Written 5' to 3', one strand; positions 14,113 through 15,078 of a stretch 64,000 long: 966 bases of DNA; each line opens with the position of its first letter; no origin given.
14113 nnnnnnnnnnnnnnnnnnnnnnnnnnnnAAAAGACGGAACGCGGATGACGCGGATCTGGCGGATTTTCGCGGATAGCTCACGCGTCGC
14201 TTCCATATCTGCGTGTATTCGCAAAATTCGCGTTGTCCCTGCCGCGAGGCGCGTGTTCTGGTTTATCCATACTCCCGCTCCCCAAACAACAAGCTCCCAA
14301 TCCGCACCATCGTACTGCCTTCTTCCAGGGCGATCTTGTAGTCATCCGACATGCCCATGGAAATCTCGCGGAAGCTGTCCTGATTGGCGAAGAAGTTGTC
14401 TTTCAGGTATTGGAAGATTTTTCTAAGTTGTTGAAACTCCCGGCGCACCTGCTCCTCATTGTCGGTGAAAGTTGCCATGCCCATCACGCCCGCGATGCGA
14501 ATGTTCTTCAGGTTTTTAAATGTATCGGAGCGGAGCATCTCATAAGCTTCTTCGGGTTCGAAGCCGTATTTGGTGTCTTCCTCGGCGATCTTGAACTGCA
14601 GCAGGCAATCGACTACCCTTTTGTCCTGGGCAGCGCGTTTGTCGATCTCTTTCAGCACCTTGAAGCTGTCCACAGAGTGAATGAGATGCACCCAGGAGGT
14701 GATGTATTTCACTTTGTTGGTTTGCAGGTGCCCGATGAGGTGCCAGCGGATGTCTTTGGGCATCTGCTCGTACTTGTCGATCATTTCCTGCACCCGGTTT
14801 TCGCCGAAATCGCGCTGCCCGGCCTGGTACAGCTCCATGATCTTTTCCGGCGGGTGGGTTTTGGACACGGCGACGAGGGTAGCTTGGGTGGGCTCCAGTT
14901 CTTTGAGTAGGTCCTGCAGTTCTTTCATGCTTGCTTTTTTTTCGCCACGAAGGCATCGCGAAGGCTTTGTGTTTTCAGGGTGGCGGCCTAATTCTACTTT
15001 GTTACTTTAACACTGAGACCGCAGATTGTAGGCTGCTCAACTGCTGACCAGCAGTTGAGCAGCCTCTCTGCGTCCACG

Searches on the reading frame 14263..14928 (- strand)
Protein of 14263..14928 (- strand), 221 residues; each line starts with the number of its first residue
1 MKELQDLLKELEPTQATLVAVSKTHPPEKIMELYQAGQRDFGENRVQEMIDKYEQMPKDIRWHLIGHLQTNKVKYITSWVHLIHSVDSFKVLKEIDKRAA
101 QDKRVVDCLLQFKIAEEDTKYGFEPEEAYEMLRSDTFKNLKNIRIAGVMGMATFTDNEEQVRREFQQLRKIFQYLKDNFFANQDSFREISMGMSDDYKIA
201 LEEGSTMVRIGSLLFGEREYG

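Call 28: search_protein_families(library=pfam, proteins=[window:14263-14928:-])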
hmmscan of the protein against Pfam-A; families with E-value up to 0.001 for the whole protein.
window:14263-14928:- (221 aa): 1 family
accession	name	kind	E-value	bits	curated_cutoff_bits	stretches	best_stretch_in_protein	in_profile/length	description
PF01168.26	Ala_racemase_N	-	2.6e-20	73.5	24.1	1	9-218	15-219/220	Alanine racemase, N-terminal domain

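Call 30: find_encoding_contigs(protein=window:14263-14928:-, flank=3000, max_places=10)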
Protein window:14263-14928:- (221 aa): 4 contigs read that carry it; 4 places shown.
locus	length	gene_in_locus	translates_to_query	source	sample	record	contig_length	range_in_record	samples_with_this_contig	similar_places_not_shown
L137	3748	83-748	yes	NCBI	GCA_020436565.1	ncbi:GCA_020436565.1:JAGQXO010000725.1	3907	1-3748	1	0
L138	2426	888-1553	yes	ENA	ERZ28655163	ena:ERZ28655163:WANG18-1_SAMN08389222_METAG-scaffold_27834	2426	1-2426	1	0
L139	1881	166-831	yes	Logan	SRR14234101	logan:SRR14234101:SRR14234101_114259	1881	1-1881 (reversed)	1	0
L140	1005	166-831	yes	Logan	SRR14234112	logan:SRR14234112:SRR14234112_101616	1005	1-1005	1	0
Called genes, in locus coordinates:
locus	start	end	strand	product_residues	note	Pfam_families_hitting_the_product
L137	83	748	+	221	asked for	PF01168:Ala_racemase_N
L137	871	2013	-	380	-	PF00266:Aminotran_5, PF01212:Beta_elim_lyase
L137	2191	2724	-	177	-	-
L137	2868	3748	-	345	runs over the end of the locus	PF00155:Aminotran_1_2 (faint), PF00266:Aminotran_5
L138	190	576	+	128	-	PF01476:LysM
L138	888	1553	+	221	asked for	PF01168:Ala_racemase_N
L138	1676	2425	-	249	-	?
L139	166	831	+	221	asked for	PF01168:Ala_racemase_N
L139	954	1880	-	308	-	?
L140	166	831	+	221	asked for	PF01168:Ala_racemase_N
